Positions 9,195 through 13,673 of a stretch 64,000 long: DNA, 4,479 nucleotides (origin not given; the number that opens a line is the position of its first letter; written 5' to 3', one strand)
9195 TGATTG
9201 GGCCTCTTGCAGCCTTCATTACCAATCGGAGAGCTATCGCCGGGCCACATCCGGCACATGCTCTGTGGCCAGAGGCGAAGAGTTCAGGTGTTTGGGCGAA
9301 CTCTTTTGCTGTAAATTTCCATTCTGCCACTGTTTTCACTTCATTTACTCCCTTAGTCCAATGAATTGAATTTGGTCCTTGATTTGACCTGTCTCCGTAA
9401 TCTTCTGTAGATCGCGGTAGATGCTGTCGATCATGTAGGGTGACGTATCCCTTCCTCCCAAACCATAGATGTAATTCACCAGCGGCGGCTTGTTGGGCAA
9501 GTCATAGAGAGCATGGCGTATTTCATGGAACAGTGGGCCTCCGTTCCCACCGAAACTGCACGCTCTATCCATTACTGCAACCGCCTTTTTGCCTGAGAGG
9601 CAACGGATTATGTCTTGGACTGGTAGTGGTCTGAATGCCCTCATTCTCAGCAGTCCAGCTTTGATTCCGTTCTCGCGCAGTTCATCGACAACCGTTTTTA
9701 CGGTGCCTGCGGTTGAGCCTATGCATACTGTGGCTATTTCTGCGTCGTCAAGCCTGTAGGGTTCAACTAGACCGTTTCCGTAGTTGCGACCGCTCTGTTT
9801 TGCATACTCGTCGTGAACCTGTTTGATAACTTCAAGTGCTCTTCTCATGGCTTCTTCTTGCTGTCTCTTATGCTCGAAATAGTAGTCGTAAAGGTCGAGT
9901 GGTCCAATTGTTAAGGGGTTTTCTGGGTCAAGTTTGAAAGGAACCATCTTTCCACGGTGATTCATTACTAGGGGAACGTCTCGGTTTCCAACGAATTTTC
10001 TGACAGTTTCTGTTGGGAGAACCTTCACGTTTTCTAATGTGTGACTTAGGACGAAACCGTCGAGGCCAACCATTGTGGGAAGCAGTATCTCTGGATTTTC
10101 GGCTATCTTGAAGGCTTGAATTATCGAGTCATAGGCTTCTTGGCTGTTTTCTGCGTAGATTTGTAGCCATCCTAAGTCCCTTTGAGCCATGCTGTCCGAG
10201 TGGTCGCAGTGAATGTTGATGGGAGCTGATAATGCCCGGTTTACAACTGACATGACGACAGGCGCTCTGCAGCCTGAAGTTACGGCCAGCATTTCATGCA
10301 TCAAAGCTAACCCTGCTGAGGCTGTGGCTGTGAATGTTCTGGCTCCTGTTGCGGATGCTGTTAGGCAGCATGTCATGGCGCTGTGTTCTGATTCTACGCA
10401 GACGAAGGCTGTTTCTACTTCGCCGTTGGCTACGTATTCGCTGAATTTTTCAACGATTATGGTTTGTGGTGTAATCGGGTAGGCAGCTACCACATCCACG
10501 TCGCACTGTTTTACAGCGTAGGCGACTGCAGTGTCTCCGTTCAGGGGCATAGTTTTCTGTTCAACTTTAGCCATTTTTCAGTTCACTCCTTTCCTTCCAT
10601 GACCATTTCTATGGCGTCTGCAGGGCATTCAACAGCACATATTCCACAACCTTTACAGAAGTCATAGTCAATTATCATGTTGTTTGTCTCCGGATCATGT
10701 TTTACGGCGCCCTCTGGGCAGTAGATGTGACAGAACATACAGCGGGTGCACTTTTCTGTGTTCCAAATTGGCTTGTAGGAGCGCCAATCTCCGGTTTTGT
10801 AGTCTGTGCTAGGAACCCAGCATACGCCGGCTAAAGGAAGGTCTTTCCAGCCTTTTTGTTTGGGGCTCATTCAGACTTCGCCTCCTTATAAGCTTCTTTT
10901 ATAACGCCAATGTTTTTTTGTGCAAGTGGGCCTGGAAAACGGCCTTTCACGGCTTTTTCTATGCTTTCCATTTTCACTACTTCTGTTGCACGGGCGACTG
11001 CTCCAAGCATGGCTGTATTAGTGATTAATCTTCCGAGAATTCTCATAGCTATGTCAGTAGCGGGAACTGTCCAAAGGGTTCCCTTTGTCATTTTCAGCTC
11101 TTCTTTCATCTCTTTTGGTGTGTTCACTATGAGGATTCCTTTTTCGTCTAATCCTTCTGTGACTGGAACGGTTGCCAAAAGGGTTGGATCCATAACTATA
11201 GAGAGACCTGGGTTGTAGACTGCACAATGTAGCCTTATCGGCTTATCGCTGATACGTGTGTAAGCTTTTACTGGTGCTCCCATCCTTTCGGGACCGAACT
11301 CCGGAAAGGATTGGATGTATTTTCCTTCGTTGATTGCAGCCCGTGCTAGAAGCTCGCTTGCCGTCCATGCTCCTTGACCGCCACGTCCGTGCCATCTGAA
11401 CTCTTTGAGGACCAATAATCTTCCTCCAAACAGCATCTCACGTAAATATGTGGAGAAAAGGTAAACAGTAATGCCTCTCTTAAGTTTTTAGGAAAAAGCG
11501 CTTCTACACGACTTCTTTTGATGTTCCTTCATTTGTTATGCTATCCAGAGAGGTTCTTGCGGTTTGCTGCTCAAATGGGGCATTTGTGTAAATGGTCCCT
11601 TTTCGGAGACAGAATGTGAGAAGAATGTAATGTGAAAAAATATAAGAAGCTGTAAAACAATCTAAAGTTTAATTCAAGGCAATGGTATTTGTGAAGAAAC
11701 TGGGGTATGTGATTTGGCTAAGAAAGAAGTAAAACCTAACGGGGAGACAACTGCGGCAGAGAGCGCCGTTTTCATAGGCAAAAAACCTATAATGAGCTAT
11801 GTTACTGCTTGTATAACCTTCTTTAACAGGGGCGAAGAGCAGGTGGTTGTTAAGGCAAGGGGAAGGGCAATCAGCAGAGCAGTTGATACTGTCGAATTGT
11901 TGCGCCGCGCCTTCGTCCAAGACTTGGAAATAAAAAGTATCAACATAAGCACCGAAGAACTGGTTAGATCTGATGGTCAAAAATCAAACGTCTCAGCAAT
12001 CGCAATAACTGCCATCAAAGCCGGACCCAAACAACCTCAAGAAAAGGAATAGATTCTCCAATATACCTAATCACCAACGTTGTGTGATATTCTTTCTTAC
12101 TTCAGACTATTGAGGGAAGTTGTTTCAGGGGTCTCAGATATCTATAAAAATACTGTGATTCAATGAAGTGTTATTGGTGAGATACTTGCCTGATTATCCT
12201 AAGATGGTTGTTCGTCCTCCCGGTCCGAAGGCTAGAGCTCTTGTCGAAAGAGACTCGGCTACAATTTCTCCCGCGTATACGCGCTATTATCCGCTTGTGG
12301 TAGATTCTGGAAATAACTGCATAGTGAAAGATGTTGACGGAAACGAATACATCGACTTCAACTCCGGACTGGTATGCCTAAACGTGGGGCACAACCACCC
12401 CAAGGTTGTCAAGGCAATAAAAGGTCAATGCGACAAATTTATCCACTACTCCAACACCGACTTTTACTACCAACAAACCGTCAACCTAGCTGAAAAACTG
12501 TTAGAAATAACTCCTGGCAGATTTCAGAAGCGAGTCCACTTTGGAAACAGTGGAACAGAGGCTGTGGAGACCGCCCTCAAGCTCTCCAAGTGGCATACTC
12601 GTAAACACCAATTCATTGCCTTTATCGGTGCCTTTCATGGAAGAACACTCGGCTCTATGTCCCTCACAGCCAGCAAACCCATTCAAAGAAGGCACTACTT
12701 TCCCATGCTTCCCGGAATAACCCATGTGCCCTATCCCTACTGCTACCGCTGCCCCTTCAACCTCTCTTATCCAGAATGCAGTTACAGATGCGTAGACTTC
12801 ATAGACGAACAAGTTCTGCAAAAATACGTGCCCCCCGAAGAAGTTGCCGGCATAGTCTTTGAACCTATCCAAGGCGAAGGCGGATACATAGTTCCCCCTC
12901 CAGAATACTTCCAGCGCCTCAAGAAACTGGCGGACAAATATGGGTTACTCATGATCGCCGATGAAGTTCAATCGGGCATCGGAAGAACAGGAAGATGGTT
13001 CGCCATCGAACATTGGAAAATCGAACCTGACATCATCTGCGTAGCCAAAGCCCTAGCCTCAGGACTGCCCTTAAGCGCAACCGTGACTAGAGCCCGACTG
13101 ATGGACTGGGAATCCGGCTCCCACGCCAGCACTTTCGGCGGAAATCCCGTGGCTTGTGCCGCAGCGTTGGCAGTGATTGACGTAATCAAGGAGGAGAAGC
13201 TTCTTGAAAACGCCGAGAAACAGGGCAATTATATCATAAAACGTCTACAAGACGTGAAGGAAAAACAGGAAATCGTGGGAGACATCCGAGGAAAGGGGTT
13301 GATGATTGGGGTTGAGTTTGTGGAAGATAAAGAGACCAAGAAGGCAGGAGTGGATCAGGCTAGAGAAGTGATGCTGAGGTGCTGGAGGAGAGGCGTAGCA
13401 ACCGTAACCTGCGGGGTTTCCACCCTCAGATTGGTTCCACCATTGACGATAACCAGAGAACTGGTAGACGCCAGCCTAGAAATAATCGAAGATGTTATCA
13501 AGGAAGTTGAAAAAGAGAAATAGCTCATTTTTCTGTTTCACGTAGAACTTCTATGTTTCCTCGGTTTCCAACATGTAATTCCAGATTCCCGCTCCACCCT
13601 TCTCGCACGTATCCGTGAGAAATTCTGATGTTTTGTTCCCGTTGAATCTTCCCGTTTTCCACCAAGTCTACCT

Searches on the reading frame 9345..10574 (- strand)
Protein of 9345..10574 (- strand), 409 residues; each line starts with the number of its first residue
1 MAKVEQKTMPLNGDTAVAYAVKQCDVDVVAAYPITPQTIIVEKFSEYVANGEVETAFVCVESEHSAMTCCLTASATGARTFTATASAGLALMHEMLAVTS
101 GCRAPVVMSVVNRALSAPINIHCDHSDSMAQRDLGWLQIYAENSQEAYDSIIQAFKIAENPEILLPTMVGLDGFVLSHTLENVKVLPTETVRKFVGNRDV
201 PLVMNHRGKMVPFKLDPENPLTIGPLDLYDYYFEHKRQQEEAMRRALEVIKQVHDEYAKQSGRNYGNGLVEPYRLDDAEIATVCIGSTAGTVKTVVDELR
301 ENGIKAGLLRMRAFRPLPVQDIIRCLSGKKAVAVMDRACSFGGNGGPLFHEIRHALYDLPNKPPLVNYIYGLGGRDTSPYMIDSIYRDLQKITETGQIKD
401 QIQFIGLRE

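Call 86: search_protein_families(library=pfam, proteins=[window:9345-10574:-], max_evalue=0.0001)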
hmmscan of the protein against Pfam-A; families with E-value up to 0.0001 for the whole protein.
window:9345-10574:- (409 aa): 3 families
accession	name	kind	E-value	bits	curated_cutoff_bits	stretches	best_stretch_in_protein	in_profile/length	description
PF01855.24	POR_N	-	2.3e-73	247.2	27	1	20-254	2-230/231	Pyruvate flavodoxin/ferredoxin oxidoreductase, thiamine diP-bdg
PF17147.9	PFOR_II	-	4.2e-30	104.5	27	1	278-379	1-99/102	Pyruvate:ferredoxin oxidoreductase core domain II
PF02780.25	Transketolase_C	-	1.6e-06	28.5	25.9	1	278-364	10-96/124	Transketolase, C-terminal domain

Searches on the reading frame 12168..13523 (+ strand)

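Call 86: search_protein_families(library=pfam, proteins=[window:12168-13523:+], max_evalue=0.0001)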
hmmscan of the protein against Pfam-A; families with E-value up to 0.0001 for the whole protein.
window:12168-13523:+ (451 aa): 1 family
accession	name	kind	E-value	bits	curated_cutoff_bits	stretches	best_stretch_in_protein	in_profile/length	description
PF00202.27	Aminotran_3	-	8.9e-129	430.1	30.5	1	41-444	9-403/403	Aminotransferase class-III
